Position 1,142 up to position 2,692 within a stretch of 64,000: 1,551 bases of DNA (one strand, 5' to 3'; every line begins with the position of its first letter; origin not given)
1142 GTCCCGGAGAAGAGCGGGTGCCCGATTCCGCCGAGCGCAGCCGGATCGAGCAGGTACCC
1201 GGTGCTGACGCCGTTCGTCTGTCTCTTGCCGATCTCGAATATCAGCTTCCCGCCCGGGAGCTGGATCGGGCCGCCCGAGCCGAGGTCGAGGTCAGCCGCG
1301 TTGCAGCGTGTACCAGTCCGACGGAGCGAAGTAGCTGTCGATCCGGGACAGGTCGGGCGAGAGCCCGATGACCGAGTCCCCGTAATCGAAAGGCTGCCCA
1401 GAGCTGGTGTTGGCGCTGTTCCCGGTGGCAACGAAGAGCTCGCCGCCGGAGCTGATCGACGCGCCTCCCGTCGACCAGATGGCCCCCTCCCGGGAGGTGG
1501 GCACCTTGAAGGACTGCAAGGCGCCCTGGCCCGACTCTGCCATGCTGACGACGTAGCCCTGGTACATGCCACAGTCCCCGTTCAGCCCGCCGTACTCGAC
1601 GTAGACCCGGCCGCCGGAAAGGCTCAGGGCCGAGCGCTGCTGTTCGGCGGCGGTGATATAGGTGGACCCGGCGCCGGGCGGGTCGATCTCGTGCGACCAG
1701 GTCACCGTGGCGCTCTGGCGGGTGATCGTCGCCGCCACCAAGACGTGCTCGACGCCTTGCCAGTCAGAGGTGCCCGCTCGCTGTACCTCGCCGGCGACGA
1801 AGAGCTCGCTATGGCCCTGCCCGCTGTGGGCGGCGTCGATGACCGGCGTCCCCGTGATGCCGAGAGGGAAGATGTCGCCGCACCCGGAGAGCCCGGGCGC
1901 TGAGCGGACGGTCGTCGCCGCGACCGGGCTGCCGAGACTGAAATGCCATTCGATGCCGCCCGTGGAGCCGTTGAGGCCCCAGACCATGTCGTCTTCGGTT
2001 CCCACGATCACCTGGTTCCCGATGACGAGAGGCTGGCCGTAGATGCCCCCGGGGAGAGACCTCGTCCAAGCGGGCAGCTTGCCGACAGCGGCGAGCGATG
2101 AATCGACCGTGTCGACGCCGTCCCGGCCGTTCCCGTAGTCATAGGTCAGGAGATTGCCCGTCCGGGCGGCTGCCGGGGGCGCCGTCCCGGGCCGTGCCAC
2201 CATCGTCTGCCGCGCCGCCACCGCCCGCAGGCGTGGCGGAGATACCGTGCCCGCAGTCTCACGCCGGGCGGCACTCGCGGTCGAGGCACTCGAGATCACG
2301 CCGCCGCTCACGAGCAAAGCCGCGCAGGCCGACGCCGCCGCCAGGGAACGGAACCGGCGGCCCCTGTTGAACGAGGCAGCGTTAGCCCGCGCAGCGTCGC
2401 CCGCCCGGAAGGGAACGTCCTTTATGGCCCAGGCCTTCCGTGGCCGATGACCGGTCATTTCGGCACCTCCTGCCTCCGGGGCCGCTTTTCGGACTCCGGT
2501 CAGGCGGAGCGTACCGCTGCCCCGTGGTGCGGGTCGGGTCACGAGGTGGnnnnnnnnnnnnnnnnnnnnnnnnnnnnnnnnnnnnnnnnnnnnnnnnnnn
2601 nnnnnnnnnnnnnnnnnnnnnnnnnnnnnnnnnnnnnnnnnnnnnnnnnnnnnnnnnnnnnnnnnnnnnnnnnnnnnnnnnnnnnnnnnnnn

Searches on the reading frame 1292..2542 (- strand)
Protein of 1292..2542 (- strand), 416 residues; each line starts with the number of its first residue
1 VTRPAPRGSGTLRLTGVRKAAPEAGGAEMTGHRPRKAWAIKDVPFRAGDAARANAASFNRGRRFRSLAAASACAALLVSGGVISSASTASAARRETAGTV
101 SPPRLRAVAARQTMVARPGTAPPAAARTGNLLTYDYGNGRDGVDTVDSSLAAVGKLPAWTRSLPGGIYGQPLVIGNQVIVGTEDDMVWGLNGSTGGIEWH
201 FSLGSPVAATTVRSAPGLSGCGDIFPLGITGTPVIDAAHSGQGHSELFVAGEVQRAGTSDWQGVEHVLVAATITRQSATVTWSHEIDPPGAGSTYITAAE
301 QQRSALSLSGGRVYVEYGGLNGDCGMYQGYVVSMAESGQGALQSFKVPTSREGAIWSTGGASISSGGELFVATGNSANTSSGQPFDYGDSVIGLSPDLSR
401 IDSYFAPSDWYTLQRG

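Call 3: search_protein_families(library=pfam, proteins=[window:1292-2542:-], max_evalue=0.01)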
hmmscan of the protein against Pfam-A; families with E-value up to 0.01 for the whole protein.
window:1292-2542:- (416 aa): 2 families
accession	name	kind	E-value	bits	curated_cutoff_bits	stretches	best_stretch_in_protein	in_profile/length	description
PF13360.13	PQQ_2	-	1.2e-06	28.8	27.6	1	119-217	25-113/233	Outer membrane protein assembly factor BamB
PF13570.13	Beta-prop_ACSF4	-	0.0015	18.4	133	1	159-209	43-179/329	Beta-alanine-activating enzyme, beta-propeller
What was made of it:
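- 1292..2542 (-): Neighbouring PQQ/BamB-like beta-propeller gene; not part of the conserved unit. Family: weak PQQ_2 hit, E=1.2e-6 (call 3).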

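Call 4: search_protein_families(library=ncbifam, proteins=[window:1292-2542:-], max_evalue=0.01)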
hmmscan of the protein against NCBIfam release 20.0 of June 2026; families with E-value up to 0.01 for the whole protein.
window:1292-2542:- (416 aa): 2 families
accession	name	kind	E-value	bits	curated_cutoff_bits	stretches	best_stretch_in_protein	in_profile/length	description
TIGR03300.1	assembly_YfgL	equivalog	6.4e-06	25.1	285.2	1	158-218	128-186/377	outer membrane protein assembly factor BamB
NF008351.0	PRK11138.1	equivalog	0.0026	16.3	423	1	158-218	143-203/394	outer membrane protein assembly factor BamB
